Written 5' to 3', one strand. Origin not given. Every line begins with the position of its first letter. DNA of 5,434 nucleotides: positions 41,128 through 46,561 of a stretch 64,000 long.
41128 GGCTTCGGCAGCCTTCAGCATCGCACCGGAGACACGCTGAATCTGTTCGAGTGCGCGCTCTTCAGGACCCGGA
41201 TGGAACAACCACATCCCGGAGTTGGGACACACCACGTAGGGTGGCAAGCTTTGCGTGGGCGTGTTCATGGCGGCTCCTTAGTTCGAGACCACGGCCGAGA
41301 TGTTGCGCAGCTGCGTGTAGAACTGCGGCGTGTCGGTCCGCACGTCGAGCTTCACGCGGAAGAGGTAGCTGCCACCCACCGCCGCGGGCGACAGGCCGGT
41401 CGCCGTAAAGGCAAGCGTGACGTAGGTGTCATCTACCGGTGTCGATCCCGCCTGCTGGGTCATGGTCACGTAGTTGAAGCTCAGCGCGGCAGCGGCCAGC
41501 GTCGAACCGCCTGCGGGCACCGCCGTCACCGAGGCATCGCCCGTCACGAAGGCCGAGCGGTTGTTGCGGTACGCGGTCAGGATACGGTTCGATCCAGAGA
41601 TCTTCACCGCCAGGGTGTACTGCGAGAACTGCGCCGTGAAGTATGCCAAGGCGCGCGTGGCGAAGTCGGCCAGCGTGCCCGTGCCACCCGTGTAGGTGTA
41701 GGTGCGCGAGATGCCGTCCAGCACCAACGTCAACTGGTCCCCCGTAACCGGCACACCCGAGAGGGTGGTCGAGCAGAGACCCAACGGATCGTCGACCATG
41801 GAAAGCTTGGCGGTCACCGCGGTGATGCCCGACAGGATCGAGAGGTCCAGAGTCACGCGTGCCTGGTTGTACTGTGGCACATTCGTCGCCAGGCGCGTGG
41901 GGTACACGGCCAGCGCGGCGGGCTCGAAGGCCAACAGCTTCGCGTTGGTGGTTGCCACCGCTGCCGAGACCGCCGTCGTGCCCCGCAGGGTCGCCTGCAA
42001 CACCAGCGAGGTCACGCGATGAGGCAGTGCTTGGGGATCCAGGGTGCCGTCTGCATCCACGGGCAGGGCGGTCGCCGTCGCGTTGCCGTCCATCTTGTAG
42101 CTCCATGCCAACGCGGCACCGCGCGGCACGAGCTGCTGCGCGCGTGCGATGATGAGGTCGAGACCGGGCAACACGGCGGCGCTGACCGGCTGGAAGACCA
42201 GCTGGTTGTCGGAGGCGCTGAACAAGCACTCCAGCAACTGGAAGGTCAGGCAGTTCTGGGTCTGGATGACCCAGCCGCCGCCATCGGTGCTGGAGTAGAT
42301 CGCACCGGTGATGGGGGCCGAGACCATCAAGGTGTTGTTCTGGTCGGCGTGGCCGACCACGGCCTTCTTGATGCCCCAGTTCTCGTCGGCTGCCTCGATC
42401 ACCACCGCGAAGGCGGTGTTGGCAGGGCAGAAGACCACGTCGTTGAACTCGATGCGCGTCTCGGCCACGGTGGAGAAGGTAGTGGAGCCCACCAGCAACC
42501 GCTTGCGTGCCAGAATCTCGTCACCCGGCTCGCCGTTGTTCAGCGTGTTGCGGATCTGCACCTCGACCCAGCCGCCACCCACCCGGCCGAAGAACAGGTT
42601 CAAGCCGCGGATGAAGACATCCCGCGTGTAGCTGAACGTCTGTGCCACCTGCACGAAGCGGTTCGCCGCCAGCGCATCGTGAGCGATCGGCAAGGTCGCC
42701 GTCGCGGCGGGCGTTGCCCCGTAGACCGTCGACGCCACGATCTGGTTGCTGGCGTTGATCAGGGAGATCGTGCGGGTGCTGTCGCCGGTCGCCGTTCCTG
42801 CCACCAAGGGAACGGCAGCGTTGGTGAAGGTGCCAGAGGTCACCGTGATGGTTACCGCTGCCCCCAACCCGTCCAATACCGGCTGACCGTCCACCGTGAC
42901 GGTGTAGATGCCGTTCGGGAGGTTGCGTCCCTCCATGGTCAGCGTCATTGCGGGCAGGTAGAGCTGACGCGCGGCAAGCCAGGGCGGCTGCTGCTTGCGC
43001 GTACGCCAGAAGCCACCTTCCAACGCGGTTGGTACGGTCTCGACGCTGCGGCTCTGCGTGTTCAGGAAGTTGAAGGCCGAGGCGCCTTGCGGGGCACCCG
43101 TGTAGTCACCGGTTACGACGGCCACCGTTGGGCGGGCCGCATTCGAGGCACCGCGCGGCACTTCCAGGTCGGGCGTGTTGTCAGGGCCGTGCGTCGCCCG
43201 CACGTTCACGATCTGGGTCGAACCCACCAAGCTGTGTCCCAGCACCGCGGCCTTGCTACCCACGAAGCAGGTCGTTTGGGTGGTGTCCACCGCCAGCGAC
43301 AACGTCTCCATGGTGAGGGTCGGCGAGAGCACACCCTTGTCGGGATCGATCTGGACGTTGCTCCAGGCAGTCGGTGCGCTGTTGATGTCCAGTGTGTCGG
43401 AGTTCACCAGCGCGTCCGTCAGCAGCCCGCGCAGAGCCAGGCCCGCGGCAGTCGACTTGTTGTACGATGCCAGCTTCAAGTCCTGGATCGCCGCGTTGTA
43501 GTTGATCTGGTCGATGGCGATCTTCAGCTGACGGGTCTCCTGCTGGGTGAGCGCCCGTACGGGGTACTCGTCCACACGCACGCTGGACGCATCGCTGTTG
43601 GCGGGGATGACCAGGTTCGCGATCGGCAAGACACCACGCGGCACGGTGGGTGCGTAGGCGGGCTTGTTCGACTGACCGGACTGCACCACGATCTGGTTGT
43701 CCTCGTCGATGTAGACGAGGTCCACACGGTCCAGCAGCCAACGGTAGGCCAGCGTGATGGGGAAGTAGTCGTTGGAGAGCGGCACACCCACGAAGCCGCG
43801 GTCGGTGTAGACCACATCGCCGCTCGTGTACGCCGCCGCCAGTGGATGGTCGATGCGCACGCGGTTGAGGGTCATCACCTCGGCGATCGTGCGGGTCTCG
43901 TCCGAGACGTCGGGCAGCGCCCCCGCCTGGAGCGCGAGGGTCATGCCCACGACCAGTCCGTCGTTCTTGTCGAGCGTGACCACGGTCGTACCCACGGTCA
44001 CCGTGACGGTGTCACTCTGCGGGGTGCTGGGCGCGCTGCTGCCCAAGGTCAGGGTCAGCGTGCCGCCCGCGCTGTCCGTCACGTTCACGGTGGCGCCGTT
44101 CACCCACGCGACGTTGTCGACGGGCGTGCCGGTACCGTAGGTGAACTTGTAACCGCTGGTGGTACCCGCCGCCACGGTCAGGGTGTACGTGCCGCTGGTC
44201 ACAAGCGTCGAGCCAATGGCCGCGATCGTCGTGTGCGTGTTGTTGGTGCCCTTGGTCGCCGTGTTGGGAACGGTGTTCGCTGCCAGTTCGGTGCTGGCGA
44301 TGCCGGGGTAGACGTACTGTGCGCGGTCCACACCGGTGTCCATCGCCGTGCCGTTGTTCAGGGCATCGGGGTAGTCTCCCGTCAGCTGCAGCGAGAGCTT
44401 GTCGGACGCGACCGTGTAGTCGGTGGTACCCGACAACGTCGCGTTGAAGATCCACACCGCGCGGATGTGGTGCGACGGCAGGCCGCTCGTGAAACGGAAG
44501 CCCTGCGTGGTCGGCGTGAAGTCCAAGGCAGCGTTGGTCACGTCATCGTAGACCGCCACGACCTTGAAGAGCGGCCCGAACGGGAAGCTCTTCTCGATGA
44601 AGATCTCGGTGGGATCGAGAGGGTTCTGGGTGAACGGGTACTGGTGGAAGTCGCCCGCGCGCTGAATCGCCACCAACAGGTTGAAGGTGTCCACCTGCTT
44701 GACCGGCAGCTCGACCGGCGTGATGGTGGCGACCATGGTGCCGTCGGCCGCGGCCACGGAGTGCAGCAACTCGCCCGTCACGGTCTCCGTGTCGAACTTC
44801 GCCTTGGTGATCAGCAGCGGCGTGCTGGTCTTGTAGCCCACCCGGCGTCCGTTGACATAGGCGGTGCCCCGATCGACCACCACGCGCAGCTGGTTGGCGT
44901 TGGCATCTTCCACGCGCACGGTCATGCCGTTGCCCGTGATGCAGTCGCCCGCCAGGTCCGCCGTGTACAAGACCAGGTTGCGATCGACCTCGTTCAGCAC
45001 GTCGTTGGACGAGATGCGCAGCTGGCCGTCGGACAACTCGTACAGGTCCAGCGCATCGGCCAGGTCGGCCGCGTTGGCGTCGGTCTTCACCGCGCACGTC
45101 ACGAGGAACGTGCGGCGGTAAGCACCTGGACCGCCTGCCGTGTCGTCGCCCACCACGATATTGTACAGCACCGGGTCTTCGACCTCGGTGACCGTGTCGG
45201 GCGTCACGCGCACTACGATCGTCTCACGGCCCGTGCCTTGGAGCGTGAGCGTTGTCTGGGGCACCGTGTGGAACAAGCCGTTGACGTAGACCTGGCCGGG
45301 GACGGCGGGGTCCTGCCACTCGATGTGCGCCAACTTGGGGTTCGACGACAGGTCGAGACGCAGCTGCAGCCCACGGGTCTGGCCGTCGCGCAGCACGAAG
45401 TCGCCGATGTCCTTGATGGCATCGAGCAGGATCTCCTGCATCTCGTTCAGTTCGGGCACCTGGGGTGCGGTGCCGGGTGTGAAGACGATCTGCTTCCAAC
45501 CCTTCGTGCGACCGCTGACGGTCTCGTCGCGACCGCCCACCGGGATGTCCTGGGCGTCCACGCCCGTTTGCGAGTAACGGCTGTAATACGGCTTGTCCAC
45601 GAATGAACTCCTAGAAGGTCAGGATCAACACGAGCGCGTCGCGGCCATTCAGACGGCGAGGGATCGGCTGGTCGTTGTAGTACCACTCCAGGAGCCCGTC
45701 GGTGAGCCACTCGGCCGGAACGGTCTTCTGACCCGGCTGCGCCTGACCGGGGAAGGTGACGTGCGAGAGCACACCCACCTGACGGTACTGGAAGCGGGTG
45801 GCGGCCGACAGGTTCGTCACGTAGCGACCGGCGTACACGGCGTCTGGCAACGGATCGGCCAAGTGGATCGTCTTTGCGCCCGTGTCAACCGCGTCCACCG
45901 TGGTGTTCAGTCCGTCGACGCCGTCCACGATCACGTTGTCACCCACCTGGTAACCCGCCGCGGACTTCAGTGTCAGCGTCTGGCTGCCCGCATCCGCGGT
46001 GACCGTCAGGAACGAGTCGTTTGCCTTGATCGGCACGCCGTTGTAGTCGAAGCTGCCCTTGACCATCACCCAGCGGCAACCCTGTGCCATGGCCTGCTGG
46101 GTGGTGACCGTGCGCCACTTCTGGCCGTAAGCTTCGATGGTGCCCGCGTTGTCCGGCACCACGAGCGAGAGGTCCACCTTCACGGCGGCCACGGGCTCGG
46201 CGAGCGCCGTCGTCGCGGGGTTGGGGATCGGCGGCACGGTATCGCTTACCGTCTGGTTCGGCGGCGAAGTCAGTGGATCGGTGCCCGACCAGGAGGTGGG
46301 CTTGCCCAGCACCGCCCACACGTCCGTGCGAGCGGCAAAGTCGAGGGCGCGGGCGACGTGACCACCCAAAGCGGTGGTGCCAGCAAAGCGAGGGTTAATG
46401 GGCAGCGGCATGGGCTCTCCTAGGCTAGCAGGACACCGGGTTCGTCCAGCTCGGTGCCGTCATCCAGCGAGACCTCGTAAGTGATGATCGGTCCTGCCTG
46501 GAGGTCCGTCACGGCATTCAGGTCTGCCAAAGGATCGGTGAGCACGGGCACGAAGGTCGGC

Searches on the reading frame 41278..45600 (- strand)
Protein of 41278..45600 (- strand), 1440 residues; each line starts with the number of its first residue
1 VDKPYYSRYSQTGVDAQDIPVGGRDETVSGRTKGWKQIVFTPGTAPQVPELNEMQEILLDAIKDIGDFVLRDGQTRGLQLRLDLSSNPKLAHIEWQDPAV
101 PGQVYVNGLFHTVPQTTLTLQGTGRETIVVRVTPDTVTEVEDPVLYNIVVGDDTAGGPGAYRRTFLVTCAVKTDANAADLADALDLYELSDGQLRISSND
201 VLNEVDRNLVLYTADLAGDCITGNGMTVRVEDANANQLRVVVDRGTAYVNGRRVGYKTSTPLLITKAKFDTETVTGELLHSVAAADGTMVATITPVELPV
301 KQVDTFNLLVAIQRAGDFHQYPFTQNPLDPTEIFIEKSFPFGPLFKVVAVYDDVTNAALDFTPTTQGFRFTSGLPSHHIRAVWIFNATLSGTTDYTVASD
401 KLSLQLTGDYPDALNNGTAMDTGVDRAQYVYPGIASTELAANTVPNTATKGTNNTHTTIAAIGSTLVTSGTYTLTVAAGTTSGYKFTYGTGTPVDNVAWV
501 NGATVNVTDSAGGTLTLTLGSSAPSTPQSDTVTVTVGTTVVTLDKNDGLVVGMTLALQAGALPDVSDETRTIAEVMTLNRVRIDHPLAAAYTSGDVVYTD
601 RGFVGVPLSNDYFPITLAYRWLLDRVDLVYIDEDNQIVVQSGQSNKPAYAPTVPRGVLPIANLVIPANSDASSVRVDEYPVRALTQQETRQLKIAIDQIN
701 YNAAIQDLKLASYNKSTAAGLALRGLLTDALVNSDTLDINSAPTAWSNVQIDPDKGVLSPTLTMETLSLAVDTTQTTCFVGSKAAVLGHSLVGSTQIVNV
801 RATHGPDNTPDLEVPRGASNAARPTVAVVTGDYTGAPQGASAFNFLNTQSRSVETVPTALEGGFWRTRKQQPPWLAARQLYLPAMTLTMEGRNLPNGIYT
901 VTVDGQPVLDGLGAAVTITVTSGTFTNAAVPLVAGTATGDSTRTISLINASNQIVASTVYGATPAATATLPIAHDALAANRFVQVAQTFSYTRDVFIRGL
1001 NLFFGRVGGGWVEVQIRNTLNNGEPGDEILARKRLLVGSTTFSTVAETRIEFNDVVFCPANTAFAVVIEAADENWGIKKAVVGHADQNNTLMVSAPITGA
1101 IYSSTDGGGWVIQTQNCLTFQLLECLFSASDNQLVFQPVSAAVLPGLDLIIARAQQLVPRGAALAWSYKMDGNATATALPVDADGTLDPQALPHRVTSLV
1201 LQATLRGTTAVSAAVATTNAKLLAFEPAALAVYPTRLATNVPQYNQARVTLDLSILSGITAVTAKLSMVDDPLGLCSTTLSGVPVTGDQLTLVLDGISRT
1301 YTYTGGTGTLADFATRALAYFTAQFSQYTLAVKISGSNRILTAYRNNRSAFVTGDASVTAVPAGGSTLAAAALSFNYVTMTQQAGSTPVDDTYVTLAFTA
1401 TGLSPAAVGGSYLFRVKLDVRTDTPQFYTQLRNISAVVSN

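Call 10: search_protein_families(library=pfam, proteins=[window:41278-45600:-], max_evalue=0.01)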
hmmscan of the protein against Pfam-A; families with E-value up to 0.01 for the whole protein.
window:41278-45600:- (1440 aa): 1 family
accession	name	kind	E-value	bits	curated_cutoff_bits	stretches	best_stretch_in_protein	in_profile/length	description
PF16075.10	DUF4815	-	3.9e-56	191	30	2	31-307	8-272/570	Domain of unknown function (DUF4815)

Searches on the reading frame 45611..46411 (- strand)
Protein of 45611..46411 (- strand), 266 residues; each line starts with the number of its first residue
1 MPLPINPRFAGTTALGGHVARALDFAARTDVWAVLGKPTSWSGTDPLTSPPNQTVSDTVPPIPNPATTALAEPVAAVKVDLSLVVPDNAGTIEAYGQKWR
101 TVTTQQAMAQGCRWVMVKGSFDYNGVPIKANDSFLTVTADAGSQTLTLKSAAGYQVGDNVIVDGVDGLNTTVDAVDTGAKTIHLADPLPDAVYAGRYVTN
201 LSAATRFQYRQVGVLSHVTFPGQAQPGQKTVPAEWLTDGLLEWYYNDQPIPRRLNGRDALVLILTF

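Call 14: search_protein_families(library=phrogs, proteins=[window:45611-46411:-], max_evalue=0.001)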
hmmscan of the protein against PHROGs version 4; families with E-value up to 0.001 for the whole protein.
window:45611-46411:- (266 aa): 1 family
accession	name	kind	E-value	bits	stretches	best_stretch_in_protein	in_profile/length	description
phrog_1394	-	head and packaging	2e-21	77.8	1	14-127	5-113/173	virion structural protein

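Call 25: search_protein_families(library=pfam, proteins=[window:45611-46411:-], max_evalue=0.01)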
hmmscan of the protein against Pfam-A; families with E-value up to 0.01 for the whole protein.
window:45611-46411:- (266 aa): 1 family
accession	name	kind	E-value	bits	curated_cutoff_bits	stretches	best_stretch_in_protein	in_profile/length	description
PF25691.1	BW3TFN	-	5.4e-20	72.5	27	2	15-127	6-112/174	Baseplate wedge 3 tail fiber network component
